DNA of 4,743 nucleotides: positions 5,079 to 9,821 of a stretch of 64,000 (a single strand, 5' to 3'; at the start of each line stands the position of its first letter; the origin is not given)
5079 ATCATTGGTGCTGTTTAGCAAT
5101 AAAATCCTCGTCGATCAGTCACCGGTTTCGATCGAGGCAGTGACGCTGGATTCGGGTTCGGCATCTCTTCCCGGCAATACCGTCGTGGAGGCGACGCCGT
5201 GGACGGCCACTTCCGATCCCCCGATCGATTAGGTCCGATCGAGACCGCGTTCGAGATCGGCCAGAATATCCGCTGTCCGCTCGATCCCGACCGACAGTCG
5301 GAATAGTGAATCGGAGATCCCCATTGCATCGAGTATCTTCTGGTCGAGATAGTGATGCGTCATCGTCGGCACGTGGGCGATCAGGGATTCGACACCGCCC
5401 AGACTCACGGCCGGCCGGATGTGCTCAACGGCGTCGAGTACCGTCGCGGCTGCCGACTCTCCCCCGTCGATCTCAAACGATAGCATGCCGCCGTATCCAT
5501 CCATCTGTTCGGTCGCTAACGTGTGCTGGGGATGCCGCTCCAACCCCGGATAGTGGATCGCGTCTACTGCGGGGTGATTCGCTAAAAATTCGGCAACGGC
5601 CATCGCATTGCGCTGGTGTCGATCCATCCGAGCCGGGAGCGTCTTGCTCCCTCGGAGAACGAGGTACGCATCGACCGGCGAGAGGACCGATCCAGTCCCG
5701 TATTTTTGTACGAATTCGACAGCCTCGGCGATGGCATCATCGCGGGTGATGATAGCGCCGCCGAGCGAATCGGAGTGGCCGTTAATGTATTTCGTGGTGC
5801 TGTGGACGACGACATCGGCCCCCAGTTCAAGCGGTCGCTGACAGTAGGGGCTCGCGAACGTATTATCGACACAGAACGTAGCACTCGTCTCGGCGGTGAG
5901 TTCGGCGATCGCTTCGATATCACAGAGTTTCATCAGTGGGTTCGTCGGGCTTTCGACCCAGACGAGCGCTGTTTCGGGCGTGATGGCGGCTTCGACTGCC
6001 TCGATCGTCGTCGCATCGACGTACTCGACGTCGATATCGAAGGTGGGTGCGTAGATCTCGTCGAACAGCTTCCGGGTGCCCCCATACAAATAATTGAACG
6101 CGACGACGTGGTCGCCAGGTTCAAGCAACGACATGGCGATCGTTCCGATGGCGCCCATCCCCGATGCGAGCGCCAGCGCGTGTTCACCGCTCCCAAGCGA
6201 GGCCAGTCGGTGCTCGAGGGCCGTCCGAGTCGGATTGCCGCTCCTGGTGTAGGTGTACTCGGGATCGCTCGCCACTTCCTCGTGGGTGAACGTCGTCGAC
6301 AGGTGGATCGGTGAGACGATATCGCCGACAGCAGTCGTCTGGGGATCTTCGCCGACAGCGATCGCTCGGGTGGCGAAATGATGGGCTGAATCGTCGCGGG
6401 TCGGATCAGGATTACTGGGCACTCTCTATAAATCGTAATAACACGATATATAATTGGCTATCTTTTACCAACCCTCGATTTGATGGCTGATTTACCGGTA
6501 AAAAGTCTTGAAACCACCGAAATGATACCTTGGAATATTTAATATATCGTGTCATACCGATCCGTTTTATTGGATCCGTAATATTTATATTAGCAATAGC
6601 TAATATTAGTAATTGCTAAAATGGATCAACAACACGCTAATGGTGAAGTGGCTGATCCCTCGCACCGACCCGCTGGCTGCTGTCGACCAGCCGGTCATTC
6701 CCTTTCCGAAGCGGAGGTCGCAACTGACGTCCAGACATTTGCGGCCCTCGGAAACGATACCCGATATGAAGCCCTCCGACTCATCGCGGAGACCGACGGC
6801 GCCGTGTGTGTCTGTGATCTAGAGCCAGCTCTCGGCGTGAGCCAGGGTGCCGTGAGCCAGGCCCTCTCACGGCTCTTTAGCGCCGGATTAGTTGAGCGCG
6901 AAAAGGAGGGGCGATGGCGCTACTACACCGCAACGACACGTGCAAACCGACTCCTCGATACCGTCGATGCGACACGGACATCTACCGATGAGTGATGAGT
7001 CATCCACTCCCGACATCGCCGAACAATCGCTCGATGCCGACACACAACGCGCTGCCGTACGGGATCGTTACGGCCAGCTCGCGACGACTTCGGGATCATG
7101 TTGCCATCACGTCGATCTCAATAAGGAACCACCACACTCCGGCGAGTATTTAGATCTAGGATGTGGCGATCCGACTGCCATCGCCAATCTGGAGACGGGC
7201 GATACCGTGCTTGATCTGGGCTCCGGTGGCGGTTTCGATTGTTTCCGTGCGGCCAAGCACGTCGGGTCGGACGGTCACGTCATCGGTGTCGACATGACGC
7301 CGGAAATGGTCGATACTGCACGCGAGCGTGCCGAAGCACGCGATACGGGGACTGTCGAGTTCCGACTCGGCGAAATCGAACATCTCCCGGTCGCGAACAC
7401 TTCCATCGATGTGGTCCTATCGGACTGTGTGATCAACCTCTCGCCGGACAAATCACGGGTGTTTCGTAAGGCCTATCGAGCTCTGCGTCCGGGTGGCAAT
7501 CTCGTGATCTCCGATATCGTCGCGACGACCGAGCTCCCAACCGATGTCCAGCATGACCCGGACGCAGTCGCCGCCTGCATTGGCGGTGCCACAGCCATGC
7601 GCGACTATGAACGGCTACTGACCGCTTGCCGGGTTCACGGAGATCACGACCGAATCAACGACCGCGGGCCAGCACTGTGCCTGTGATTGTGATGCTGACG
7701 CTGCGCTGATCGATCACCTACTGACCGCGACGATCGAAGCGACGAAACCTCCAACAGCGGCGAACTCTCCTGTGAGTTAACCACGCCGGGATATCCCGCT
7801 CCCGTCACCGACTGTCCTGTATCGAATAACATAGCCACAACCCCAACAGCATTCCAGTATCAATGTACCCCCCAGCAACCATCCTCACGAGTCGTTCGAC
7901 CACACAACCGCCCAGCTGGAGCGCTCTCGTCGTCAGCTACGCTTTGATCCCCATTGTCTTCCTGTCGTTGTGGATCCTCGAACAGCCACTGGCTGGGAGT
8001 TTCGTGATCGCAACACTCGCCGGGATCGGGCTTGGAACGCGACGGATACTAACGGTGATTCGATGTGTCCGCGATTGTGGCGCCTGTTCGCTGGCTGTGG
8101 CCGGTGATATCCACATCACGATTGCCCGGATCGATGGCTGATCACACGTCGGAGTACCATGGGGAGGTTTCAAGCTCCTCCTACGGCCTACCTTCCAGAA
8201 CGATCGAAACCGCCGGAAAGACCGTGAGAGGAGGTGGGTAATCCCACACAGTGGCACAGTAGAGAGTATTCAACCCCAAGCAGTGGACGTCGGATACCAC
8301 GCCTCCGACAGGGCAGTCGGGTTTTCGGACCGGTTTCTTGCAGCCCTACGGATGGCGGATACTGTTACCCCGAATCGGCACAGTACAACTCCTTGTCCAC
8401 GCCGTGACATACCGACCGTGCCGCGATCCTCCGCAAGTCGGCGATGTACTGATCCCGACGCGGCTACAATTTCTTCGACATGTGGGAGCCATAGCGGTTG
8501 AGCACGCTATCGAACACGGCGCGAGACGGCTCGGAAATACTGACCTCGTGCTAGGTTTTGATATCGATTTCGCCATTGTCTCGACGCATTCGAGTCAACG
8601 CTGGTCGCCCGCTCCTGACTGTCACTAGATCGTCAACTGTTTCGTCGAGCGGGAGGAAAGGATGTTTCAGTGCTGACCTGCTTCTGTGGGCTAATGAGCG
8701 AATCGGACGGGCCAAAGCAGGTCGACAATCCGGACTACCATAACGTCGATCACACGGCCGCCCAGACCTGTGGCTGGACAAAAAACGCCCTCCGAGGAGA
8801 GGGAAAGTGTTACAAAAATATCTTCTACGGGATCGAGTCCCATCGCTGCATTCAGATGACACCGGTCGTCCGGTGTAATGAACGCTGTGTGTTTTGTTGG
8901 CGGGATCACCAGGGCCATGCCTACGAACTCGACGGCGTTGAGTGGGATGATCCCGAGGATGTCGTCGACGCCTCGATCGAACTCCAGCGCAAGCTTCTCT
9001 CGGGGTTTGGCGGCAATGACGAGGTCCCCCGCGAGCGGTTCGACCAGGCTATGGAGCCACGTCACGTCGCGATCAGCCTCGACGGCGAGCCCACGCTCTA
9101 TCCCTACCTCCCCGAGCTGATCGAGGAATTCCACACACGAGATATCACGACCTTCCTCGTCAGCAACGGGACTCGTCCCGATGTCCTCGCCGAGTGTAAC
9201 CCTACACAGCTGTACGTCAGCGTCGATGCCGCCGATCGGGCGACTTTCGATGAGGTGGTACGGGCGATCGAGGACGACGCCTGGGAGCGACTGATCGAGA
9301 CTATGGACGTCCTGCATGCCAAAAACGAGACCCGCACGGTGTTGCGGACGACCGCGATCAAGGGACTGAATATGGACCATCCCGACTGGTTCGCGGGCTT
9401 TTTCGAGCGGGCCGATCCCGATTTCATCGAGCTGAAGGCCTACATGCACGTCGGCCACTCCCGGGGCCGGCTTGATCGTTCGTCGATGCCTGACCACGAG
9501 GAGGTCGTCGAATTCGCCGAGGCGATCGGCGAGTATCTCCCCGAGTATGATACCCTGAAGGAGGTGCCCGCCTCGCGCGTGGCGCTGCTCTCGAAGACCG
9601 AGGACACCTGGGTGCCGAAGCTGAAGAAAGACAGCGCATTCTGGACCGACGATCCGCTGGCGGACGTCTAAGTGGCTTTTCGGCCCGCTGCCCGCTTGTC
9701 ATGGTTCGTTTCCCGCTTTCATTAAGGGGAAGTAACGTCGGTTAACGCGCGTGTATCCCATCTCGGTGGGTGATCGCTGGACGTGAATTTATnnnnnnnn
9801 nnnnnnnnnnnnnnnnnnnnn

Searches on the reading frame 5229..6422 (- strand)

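Call 32: search_protein_families(library=pfam, proteins=[window:5229-6422:-], max_evalue=0.00001)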
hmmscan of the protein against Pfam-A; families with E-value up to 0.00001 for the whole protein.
window:5229-6422:- (397 aa): 4 families
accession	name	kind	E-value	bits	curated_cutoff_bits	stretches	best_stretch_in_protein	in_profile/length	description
PF01053.26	Cys_Met_Meta_PP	-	2.8e-135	451.2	27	1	18-394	2-380/381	Cys/Met metabolism PLP-dependent enzyme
PF01041.23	DegT_DnrJ_EryC1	-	2.6e-08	33.9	19.8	1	64-244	24-204/360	DegT/DnrJ/EryC1/StrS aminotransferase family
PF00155.27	Aminotran_1_2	-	1.1e-06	28.6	19.7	1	59-195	36-194/361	Aminotransferase class I and II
PF01212.27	Beta_elim_lyase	-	7.8e-06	25.8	27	0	62-286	30-271/288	Beta-eliminating lyase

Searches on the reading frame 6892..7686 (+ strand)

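Call 32: search_protein_families(library=pfam, proteins=[window:6892-7686:+], max_evalue=0.00001)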
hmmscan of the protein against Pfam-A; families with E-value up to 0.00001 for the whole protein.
window:6892-7686:+ (264 aa): 8 families
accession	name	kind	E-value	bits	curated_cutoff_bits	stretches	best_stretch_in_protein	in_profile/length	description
PF13847.12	Methyltransf_31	-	8.7e-38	129.7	27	1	102-232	3-134/145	Methyltransferase domain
PF13649.12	Methyltransf_25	-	1.3e-22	80.8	27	1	106-202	1-97/97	Methyltransferase domain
PF08241.18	Methyltransf_11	-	1.1e-21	77.8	21.2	1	107-206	1-95/95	Methyltransferase domain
PF01209.24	Ubie_methyltran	-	2e-16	60.5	20.1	1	98-213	43-158/233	ubiE/COQ5 methyltransferase family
PF08242.18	Methyltransf_12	-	5.1e-14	53.2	30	1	107-204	1-98/98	Methyltransferase domain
PF13489.12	Methyltransf_23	-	3.8e-10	40.2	27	1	99-220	19-130/164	Methyltransferase domain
PF01135.25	PCMT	-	5.2e-08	33.3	20.3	1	99-161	70-132/210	Protein-L-isoaspartate(D-aspartate) O-methyltransferase (PCMT)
PF02353.26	CMAS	-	2.5e-06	27.4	27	1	98-215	58-173/273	Mycolic acid cyclopropane synthetase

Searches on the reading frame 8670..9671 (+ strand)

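Call 32: search_protein_families(library=pfam, proteins=[window:8670-9671:+], max_evalue=0.00001)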
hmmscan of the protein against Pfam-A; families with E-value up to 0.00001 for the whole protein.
window:8670-9671:+ (333 aa): 2 families
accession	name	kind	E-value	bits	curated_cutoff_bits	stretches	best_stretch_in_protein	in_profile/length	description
PF08608.17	Wyosine_form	-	5.7e-24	84.6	22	1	247-309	1-63/63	Wyosine base formation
PF04055.27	Radical_SAM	-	3e-18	67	29.5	1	65-239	3-160/166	Radical SAM superfamily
